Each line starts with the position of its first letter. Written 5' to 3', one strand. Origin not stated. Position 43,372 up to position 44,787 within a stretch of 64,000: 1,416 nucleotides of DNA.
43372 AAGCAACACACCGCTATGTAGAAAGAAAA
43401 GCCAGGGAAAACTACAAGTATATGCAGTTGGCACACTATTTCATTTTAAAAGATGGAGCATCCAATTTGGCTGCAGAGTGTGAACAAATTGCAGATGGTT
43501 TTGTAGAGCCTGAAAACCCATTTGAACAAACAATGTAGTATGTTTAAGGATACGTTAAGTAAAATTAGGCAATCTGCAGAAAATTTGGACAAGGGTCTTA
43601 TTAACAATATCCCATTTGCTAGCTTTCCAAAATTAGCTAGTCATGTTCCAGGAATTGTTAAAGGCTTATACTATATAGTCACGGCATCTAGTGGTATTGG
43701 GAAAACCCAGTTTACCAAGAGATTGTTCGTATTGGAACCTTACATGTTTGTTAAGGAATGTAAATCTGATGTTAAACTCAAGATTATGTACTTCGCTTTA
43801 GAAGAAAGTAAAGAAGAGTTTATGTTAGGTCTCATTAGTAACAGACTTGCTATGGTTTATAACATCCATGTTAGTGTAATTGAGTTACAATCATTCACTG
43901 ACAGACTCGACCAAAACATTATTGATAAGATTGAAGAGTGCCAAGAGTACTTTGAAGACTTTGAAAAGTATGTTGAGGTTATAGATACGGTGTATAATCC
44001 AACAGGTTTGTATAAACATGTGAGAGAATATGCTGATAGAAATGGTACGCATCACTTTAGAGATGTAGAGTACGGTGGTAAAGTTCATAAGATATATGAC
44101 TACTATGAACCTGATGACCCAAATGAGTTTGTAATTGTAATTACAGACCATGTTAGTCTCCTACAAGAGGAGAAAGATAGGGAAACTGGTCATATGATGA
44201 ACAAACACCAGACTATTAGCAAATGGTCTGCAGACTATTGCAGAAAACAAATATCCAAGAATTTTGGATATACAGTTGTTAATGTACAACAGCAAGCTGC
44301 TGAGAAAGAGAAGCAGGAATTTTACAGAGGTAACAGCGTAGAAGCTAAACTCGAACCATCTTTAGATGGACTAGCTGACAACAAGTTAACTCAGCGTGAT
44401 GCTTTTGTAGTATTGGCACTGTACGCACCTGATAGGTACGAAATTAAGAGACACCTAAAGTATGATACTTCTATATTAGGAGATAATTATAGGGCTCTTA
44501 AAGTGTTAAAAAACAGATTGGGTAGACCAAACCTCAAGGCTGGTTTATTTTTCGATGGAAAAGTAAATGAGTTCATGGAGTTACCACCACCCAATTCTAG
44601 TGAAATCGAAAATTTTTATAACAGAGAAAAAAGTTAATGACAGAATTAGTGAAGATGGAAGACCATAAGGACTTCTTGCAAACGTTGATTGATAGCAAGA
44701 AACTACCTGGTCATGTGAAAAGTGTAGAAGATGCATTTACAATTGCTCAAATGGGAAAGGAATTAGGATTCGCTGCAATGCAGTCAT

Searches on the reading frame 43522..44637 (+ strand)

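Call 16: search_protein_families(library=phrogs, proteins=[window:43522-44637:+], max_evalue=0.00001)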
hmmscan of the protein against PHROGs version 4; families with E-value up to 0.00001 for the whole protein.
window:43522-44637:+ (371 aa): 4 families
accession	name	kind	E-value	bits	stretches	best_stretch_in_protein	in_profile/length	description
phrog_19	-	DNA, RNA and nucleotide metabolism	4.2e-13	50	1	10-361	317-588/621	DnaB-like replicative helicase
phrog_15558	-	unknown function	1.3e-09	38.7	1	151-312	199-353/403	-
phrog_239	-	DNA, RNA and nucleotide metabolism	2e-06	28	1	30-115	339-417/801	DNA primase/helicase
phrog_243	-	DNA, RNA and nucleotide metabolism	8.1e-06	26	0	201-354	141-268/273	DnaB-like replicative helicase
